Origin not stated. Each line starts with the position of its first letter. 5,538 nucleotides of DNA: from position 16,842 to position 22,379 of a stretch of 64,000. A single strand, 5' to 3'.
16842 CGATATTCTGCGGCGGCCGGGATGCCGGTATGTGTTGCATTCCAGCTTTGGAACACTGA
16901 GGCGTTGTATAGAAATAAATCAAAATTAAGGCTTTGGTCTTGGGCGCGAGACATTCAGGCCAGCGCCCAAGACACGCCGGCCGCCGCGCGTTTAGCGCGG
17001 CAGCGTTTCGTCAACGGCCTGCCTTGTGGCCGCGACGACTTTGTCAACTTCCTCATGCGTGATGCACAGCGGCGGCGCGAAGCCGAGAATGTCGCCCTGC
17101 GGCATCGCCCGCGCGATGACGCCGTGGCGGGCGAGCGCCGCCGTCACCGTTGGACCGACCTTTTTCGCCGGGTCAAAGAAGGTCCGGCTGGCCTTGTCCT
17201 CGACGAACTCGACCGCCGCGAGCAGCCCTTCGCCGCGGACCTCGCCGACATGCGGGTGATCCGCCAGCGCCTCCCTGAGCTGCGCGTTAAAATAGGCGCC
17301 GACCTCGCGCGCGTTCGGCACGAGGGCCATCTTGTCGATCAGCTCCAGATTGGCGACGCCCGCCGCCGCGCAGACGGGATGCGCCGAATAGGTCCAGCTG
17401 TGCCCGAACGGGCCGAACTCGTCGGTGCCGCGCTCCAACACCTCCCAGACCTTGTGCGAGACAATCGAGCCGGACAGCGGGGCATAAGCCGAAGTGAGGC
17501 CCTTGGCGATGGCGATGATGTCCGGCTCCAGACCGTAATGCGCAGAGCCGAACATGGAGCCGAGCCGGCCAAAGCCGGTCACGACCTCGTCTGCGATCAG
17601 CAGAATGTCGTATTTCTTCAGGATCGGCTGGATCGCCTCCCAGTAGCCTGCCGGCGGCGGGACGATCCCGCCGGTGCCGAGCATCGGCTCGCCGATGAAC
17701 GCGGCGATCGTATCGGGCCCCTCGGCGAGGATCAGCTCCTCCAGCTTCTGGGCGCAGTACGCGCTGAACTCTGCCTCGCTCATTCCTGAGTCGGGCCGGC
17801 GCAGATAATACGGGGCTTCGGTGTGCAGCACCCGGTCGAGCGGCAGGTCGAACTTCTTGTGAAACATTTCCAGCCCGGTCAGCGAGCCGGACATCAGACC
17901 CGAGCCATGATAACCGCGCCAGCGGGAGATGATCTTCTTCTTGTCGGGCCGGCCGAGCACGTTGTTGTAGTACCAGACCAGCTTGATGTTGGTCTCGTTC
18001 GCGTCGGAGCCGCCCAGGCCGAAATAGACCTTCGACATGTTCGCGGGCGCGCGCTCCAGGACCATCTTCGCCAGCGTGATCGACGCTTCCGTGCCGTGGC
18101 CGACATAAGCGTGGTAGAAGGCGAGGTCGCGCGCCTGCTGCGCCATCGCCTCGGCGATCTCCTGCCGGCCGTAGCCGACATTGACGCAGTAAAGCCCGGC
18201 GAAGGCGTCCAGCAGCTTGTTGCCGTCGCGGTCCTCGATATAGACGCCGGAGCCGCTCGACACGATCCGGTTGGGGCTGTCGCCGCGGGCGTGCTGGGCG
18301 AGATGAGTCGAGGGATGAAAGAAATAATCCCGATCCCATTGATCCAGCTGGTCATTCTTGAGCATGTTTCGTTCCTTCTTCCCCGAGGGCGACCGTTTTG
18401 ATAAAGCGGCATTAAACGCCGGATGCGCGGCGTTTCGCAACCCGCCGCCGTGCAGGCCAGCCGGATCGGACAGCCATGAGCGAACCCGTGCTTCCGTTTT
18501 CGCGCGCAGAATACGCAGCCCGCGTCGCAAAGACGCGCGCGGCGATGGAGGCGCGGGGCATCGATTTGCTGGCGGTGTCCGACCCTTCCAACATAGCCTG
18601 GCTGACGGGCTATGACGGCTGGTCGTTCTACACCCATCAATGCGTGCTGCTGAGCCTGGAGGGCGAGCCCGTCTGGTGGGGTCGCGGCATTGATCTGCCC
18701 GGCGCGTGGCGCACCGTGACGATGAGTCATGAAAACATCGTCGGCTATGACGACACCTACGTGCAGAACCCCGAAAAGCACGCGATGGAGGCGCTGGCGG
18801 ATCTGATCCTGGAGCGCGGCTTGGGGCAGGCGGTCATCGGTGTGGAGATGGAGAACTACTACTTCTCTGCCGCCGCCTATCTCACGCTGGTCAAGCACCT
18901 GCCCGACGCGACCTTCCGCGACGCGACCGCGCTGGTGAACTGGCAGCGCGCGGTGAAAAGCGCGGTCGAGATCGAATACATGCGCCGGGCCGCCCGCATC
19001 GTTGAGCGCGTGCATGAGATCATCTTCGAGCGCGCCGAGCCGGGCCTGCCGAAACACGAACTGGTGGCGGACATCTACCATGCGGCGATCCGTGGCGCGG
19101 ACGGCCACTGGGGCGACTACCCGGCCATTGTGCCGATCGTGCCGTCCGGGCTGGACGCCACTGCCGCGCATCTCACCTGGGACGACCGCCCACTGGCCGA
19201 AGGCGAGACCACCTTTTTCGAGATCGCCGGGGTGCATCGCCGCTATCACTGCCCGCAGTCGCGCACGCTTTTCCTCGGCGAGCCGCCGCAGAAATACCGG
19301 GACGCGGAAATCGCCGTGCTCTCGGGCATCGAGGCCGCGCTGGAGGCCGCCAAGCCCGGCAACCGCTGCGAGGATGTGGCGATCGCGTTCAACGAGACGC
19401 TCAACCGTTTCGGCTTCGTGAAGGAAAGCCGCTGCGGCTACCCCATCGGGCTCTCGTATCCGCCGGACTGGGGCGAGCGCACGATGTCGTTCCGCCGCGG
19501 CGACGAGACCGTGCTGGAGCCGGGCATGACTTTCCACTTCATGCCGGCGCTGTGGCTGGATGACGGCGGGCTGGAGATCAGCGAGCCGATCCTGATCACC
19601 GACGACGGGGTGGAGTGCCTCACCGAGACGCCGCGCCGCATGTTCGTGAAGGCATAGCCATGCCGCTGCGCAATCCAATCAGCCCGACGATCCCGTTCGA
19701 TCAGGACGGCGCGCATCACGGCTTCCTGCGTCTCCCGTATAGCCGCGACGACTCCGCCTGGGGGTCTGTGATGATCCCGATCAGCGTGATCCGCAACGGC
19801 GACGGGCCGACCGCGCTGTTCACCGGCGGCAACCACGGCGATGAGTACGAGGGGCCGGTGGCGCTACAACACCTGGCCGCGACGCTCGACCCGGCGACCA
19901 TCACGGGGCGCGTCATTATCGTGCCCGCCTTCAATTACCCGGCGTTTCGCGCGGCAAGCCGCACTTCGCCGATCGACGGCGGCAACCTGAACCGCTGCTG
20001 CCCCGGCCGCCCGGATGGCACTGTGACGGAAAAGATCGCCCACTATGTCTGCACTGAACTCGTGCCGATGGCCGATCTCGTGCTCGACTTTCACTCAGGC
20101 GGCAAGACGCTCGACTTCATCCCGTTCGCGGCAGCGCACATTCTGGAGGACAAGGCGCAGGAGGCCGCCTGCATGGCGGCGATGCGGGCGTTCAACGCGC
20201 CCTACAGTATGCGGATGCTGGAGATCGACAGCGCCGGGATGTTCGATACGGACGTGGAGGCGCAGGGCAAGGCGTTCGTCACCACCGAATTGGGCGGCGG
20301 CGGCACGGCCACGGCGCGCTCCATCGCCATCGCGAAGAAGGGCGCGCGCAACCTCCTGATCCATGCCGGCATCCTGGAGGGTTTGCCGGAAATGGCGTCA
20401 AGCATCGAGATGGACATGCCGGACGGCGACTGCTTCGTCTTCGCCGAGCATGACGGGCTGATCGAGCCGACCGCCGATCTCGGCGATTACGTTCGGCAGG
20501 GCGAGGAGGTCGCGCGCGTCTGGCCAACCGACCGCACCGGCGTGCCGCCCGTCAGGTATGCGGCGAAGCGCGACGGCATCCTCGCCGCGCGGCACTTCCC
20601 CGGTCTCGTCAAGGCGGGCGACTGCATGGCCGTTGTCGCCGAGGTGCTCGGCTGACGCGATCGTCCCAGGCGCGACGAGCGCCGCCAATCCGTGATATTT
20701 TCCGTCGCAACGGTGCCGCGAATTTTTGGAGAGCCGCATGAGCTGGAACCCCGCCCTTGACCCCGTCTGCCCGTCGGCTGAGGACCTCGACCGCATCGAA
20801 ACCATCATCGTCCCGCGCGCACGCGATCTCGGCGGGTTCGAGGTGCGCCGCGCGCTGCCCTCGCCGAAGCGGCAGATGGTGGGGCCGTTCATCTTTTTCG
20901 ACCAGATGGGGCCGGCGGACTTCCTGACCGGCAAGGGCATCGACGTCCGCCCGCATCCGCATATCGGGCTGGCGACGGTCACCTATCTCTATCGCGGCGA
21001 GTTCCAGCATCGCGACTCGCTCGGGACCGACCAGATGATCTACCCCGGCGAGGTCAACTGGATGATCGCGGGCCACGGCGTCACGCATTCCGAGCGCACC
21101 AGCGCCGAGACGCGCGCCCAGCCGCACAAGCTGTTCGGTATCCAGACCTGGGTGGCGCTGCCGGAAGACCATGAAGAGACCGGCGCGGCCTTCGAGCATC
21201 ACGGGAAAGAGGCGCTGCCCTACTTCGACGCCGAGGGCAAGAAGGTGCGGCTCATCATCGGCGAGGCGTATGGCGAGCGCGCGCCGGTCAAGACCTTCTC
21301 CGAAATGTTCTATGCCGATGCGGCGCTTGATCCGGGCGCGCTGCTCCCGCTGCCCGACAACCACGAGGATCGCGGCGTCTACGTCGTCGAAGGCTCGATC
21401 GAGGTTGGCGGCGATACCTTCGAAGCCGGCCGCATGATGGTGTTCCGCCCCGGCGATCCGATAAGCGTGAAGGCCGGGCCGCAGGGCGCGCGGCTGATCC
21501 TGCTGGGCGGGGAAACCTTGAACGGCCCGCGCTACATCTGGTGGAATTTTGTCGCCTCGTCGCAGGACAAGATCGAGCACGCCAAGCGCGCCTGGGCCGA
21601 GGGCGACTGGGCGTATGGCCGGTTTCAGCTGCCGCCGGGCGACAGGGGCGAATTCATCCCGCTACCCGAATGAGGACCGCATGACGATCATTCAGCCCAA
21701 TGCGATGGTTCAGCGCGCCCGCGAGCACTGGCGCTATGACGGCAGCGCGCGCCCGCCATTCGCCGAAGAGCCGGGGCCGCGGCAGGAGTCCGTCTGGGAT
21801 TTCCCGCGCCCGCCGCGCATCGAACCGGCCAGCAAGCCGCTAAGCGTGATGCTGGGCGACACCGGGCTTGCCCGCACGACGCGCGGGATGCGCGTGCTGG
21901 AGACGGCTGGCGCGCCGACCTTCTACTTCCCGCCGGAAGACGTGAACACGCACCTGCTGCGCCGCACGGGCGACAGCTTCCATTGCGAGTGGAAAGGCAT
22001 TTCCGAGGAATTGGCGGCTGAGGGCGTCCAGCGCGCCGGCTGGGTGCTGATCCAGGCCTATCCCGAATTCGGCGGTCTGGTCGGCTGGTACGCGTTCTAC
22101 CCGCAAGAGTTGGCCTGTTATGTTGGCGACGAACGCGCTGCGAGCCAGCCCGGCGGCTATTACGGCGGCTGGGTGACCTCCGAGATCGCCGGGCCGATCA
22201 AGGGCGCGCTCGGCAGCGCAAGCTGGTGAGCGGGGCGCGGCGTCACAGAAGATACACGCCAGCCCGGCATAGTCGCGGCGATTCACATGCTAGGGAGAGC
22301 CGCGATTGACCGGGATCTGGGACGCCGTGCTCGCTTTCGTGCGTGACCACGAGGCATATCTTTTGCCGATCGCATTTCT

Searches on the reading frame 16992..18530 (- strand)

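Call 80: search_protein_families(library=pfam, proteins=[window:16992-18530:-], max_evalue=0.00001)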
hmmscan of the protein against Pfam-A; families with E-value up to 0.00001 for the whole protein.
window:16992-18530:- (512 aa): 1 family
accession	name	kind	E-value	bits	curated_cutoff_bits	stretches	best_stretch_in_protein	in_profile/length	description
PF00202.27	Aminotran_3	-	8.1e-80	268.9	30.5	1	87-505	10-402/403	Aminotransferase class-III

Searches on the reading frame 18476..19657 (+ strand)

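Call 80: search_protein_families(library=pfam, proteins=[window:18476-19657:+], max_evalue=0.00001)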
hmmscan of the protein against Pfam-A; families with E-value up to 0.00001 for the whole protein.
window:18476-19657:+ (393 aa): 2 families
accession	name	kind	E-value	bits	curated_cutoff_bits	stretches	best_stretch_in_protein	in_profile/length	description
PF00557.29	Peptidase_M24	-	3.7e-36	125.3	23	1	167-376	1-208/208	Metallopeptidase family M24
PF01321.24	Creatinase_N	-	4.1e-17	63.4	22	1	16-160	1-128/128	Creatinase/Prolidase N-terminal domain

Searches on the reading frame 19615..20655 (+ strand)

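Call 80: search_protein_families(library=pfam, proteins=[window:19615-20655:+], max_evalue=0.00001)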
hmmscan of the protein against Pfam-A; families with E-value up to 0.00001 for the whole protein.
window:19615-20655:+ (346 aa): 1 family
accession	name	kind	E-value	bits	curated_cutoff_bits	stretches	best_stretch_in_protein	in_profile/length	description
PF24827.1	AstE_AspA_cat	-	2.4e-50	171.2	25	1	63-250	1-191/192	Succinylglutamate desuccinylase/Aspartoacylase catalytic domain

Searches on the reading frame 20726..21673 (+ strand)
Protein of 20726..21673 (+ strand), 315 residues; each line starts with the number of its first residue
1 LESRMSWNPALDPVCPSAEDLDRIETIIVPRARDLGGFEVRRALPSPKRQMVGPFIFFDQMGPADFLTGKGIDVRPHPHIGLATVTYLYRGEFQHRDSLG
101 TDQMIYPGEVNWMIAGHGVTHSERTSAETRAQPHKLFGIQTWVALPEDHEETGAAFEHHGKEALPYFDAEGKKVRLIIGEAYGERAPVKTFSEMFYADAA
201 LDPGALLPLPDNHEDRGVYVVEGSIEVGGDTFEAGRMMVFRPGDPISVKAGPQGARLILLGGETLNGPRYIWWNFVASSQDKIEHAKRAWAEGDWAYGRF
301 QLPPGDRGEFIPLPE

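Call 80: search_protein_families(library=pfam, proteins=[window:20726-21673:+], max_evalue=0.00001)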
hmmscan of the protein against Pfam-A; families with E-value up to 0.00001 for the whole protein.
window:20726-21673:+ (315 aa): 2 families
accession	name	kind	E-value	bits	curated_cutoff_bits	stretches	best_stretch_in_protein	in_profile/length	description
PF02678.22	Pirin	-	2.5e-34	118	26.1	1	38-143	2-108/108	Pirin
PF05726.19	Pirin_C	-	4.8e-27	94.8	27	1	196-294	1-101/103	Pirin C-terminal cupin domain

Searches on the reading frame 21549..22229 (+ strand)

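Call 80: search_protein_families(library=pfam, proteins=[window:21549-22229:+], max_evalue=0.00001)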
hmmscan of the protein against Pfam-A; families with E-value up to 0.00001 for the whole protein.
window:21549-22229:+ (226 aa): 1 family
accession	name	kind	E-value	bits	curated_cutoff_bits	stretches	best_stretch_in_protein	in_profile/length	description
PF04248.19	NTP_transf_9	-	7.6e-16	58.2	22.1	1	99-185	2-92/93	Domain of unknown function (DUF427)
